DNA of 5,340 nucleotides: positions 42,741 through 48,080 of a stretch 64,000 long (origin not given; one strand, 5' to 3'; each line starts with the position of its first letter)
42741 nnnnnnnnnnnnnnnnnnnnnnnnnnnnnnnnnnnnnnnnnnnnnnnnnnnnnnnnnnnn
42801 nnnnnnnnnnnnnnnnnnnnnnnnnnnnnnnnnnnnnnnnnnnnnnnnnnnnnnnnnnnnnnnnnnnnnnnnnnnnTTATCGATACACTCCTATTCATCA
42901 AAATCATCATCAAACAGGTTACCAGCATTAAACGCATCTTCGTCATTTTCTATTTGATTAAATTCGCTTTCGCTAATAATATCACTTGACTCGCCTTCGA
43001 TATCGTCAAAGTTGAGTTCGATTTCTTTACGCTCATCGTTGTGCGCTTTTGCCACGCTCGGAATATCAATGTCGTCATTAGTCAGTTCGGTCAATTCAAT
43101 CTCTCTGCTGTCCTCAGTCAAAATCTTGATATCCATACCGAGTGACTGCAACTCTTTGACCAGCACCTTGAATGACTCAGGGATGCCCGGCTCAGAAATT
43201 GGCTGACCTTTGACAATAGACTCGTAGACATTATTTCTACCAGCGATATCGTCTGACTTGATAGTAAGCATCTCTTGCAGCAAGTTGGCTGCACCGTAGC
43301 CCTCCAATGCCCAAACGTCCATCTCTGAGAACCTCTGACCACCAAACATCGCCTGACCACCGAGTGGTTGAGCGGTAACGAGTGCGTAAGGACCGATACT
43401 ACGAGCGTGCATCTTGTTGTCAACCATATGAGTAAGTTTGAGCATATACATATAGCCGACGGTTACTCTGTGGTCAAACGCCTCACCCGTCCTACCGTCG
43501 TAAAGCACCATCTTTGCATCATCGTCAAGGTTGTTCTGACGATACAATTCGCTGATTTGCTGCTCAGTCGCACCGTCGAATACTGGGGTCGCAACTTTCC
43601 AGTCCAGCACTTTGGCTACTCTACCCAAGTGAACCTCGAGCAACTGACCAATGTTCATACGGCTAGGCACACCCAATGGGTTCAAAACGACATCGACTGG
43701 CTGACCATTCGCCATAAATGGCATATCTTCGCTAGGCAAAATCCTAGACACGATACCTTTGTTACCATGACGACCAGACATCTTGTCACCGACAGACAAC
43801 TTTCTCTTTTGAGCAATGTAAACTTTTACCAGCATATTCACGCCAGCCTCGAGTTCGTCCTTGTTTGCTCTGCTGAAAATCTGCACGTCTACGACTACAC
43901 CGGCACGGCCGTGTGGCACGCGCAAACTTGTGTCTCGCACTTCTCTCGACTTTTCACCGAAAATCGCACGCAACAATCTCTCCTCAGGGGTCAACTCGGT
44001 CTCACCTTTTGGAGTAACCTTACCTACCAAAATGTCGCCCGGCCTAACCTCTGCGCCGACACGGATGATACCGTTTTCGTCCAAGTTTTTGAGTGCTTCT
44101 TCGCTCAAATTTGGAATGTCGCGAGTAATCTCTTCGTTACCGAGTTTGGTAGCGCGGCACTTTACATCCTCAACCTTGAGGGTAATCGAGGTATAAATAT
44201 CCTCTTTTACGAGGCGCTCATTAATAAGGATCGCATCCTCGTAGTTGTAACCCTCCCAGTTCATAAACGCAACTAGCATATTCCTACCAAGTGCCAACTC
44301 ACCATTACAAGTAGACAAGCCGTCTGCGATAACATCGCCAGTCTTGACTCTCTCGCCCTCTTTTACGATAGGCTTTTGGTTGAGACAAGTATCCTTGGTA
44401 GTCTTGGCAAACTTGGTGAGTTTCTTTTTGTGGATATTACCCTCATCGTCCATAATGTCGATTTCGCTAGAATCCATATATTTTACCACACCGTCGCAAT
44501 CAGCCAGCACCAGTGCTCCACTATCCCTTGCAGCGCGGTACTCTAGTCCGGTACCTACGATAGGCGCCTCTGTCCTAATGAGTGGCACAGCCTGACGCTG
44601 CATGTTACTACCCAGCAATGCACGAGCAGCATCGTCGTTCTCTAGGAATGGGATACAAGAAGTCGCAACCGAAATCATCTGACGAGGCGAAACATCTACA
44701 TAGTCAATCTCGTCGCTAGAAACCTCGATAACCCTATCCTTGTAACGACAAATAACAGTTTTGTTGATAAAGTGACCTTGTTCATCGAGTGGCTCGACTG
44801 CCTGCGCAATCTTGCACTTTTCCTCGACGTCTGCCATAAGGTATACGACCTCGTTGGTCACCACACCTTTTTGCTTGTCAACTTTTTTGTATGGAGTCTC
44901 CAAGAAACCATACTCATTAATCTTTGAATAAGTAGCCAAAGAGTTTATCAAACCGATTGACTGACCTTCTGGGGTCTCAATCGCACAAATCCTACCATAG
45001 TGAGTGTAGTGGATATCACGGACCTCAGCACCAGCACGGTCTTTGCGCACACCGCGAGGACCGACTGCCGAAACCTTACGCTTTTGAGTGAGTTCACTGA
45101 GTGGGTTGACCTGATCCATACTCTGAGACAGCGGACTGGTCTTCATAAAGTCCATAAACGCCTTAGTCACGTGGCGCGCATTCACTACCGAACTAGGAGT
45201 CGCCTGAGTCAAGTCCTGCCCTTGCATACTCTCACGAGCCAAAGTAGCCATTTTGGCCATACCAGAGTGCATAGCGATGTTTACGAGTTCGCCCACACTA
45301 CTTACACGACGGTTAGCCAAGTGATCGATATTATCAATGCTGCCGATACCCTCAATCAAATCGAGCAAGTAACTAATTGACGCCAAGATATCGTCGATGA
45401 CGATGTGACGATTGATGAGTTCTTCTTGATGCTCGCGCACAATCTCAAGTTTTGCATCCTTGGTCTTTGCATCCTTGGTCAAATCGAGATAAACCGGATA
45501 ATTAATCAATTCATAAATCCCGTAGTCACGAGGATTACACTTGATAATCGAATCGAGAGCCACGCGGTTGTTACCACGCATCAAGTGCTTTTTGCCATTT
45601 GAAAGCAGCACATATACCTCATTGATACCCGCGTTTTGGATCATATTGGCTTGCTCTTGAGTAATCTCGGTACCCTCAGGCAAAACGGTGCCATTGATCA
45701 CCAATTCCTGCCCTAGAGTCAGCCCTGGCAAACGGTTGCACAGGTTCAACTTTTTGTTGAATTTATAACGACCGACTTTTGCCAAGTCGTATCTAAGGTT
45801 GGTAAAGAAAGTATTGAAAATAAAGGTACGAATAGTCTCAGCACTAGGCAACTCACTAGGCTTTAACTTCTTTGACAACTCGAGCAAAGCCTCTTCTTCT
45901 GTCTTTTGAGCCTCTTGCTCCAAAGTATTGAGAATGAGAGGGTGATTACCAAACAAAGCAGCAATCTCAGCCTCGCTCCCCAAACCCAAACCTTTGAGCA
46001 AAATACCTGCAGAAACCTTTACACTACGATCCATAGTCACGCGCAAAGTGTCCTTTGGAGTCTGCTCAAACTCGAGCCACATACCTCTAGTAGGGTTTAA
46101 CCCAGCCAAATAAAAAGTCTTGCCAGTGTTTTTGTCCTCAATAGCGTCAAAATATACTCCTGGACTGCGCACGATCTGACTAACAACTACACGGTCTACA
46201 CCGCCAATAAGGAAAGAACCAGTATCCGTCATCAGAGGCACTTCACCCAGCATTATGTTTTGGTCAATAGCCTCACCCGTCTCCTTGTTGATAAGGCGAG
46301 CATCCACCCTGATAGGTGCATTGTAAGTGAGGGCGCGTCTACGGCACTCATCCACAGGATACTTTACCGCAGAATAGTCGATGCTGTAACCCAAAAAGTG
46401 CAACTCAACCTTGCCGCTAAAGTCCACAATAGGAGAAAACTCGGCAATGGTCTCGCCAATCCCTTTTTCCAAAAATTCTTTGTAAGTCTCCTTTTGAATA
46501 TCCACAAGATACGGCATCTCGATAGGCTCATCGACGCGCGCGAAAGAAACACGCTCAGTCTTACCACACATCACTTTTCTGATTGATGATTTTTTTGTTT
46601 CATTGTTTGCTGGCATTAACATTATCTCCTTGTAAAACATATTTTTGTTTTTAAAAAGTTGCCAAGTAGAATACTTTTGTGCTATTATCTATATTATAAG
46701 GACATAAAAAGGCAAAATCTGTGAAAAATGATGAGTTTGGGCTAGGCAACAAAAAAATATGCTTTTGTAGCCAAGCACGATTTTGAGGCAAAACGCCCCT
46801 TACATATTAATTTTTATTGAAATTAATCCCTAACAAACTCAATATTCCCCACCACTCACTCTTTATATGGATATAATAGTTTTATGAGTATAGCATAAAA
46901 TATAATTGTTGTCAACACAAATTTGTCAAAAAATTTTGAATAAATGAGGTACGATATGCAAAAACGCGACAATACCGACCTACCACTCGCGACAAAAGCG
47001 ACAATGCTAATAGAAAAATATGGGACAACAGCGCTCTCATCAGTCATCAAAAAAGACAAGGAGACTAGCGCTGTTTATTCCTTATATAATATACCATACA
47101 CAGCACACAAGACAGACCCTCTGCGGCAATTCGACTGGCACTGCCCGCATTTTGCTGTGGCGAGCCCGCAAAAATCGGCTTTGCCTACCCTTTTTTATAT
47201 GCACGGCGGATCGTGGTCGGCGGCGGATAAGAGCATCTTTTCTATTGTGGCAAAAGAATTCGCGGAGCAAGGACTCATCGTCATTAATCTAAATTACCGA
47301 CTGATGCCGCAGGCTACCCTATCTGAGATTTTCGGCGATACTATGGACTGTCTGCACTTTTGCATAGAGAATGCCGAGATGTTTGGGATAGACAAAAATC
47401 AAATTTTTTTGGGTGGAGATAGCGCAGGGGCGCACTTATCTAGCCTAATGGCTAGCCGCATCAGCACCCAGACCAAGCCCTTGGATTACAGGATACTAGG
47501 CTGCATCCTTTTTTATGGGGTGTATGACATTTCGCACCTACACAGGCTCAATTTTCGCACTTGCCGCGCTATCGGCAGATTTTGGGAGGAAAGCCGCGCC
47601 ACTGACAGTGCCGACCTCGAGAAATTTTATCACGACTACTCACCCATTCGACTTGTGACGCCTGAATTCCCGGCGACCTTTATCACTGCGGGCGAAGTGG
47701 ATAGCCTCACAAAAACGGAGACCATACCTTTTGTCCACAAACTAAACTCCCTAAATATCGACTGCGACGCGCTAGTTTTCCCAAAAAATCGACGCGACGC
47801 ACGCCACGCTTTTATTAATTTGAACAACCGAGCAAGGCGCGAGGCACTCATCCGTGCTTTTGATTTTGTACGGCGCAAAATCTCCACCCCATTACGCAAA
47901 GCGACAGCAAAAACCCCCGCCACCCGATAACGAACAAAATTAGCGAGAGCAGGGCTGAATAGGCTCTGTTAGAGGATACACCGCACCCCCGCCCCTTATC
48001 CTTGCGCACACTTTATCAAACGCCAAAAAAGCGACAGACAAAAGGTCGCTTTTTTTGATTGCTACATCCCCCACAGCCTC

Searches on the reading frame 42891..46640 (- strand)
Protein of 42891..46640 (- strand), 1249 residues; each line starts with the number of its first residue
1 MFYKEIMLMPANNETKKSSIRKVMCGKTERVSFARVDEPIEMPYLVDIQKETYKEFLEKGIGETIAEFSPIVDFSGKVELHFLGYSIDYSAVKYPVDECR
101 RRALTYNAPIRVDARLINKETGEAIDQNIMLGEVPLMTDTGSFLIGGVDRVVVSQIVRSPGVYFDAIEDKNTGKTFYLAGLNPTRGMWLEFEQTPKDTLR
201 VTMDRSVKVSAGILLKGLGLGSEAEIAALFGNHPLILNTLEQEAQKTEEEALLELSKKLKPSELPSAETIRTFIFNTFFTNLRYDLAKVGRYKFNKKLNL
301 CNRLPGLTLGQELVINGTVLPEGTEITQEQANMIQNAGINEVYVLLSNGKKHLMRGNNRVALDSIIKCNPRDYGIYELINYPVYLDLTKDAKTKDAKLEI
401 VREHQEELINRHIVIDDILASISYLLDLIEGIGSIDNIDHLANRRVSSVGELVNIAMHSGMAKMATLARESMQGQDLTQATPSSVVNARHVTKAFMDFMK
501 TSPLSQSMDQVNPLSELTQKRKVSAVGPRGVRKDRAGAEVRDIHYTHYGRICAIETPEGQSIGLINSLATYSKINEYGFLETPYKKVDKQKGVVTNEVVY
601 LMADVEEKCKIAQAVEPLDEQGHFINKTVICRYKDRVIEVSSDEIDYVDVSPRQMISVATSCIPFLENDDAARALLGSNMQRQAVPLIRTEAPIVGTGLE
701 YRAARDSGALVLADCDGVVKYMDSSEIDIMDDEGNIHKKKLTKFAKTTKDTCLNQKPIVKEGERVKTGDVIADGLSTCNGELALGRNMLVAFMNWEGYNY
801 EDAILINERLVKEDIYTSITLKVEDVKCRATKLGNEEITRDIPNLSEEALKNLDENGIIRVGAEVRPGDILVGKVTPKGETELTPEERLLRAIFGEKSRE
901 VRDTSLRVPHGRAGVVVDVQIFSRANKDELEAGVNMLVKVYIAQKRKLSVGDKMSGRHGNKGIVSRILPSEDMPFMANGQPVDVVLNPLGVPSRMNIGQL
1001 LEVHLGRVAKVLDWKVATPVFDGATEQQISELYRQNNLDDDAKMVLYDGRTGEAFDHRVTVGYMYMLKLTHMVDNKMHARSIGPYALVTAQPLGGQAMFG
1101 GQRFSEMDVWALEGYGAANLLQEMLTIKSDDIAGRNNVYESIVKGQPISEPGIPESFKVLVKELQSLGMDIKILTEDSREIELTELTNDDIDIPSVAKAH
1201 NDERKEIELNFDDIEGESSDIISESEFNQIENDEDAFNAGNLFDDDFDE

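Call 71: search_protein_families(library=pfam, proteins=[window:42891-46640:-], max_evalue=0.0001)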
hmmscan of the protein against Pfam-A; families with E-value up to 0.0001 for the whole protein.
window:42891-46640:- (1249 aa): 6 families
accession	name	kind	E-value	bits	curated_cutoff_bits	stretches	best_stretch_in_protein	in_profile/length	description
PF00562.33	RNA_pol_Rpb2_6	-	1.1e-133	446.4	23.4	1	713-1097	2-372/373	RNA polymerase Rpb2, domain 6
PF04560.25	RNA_pol_Rpb2_7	-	1.1e-25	90.3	32.1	1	1100-1175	1-86/87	RNA polymerase Rpb2, domain 7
PF04565.21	RNA_pol_Rpb2_3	-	4e-25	88.2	21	1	506-574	1-68/68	RNA polymerase Rpb2, domain 3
PF04561.19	RNA_pol_Rpb2_2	-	7.9e-24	84.8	21.7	2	158-300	1-147/190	RNA polymerase Rpb2, domain 2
PF10385.14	RNA_pol_Rpb2_45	-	1.4e-22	80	28.2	1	584-651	1-66/66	RNA polymerase beta subunit external 1 domain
PF04563.20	RNA_pol_Rpb2_1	-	2.5e-12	47.2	28.2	1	45-492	2-202/203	RNA polymerase beta subunit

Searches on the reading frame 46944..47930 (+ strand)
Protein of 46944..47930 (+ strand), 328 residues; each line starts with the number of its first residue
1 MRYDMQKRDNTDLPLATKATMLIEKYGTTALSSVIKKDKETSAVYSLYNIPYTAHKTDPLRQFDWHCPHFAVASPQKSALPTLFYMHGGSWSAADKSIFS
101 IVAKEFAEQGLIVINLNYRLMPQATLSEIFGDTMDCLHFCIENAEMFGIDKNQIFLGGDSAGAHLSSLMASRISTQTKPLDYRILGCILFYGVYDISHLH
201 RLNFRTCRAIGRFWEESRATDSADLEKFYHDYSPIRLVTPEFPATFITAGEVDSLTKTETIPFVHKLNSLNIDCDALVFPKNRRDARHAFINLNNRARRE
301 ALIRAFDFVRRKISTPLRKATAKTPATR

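Call 55: search_protein_families(library=pfam, proteins=[window:46944-47930:+], max_evalue=0.0001)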
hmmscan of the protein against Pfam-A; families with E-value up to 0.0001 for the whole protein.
window:46944-47930:+ (328 aa): 3 families
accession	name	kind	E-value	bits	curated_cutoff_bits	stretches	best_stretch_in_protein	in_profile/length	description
PF20434.5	BD-FAE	-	8.9e-26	91.2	26.8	1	76-258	9-205/215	BD-FAE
PF07859.19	Abhydrolase_3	-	8e-21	75.2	25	1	83-280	1-202/210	alpha/beta hydrolase fold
PF00135.34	COesterase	-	5.4e-09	36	27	1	76-174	99-206/515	Carboxylesterase family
